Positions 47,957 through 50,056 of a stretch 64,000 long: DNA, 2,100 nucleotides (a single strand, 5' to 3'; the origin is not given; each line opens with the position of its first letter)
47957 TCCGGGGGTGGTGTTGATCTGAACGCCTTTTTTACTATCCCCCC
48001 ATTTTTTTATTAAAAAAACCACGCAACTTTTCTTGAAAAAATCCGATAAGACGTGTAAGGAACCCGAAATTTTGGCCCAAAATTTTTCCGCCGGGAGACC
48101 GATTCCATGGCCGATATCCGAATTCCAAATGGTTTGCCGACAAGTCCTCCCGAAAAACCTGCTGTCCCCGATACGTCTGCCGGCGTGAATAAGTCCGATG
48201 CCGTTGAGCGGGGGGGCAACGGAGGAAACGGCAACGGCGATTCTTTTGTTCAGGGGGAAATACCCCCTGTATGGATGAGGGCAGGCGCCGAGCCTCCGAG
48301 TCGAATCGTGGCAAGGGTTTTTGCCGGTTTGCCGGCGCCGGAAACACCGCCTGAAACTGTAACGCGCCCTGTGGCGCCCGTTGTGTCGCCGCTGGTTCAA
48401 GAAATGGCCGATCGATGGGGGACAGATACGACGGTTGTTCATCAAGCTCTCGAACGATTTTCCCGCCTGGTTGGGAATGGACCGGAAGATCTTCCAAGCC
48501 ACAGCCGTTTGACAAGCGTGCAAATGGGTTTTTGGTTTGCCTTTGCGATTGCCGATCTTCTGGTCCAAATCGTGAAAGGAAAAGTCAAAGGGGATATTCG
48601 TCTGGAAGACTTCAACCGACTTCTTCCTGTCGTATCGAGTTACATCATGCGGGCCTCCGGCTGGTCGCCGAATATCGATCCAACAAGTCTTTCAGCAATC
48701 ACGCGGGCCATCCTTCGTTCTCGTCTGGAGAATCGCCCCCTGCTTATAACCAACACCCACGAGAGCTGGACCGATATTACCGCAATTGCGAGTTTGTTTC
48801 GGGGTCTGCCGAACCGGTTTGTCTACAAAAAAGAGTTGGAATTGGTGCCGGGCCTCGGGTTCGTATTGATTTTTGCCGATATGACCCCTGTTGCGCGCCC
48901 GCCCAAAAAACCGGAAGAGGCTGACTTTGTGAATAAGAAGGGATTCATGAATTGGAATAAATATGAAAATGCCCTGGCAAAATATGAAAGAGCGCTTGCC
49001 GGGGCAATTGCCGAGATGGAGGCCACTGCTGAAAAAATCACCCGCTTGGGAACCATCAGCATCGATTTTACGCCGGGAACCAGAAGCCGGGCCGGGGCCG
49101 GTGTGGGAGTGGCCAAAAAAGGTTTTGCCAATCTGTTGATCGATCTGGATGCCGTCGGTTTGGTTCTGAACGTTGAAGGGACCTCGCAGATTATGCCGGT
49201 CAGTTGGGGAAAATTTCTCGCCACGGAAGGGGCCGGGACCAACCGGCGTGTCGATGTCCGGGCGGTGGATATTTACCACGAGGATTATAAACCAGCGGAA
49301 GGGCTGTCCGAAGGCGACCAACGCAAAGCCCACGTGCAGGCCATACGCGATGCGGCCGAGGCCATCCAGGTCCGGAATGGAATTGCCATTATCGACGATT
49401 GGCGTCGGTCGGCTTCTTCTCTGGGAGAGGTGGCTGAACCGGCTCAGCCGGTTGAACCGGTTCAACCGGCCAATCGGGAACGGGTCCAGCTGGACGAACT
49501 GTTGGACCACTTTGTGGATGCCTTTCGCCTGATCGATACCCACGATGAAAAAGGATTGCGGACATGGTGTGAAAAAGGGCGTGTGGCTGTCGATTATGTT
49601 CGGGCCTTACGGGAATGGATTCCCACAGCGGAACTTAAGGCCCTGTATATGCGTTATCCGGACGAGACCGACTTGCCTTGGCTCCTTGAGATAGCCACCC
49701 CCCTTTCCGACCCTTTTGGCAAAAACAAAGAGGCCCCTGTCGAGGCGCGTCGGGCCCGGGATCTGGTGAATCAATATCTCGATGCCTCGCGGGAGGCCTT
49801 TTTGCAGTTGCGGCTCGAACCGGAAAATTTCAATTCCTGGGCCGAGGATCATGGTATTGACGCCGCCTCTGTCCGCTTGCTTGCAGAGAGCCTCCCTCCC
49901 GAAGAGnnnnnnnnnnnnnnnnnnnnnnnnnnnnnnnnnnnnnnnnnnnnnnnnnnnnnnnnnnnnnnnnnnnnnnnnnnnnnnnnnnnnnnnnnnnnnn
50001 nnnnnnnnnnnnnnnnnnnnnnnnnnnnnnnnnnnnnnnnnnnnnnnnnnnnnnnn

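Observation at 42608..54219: ~11.6-kb accessory island inserted inside the riboflavin operon (between ribD and ribE)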

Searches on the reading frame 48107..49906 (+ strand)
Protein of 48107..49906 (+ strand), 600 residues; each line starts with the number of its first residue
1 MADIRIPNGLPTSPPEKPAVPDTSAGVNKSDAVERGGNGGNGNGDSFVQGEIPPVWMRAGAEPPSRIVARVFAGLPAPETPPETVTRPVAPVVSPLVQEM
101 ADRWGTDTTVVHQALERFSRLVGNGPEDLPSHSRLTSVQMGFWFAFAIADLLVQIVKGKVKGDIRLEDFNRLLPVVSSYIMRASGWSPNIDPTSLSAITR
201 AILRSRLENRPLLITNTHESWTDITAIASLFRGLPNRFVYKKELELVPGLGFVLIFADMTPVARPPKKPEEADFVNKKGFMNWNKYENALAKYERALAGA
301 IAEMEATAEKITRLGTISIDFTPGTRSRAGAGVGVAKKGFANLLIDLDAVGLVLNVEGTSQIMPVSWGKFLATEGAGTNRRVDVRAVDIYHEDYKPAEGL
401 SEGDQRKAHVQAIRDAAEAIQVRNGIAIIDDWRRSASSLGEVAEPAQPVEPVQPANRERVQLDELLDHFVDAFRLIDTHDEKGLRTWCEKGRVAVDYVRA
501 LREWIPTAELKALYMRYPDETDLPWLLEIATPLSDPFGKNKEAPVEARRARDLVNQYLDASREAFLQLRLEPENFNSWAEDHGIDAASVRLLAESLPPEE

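Call 77: search_solved_structures(query=A2, max_evalue=1, show_alignments=1)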
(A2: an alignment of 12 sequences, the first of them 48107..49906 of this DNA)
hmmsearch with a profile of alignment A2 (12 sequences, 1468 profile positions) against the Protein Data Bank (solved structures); distinct sequences matched with E-value up to 1: 6.
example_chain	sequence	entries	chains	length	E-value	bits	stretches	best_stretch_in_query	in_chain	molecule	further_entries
5kym_A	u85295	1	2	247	4.5e-14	54.3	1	322-511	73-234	1-acyl-sn-glycerol-3-phosphate acyltransferase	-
7zkq_T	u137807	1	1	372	0.0068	17.2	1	304-347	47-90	Tafazzin family protein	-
8fit_A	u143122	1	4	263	0.012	16.4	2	182-273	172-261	cs074A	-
8e4y_A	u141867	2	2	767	0.045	14.5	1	319-450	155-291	Glycerol-3-phosphate acyltransferase 1, mitochondrial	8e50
3tbk_A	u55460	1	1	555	0.31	11.7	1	23-150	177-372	RIG-I Helicase Domain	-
5tgw_A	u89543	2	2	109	0.89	10.2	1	669-759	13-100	PS1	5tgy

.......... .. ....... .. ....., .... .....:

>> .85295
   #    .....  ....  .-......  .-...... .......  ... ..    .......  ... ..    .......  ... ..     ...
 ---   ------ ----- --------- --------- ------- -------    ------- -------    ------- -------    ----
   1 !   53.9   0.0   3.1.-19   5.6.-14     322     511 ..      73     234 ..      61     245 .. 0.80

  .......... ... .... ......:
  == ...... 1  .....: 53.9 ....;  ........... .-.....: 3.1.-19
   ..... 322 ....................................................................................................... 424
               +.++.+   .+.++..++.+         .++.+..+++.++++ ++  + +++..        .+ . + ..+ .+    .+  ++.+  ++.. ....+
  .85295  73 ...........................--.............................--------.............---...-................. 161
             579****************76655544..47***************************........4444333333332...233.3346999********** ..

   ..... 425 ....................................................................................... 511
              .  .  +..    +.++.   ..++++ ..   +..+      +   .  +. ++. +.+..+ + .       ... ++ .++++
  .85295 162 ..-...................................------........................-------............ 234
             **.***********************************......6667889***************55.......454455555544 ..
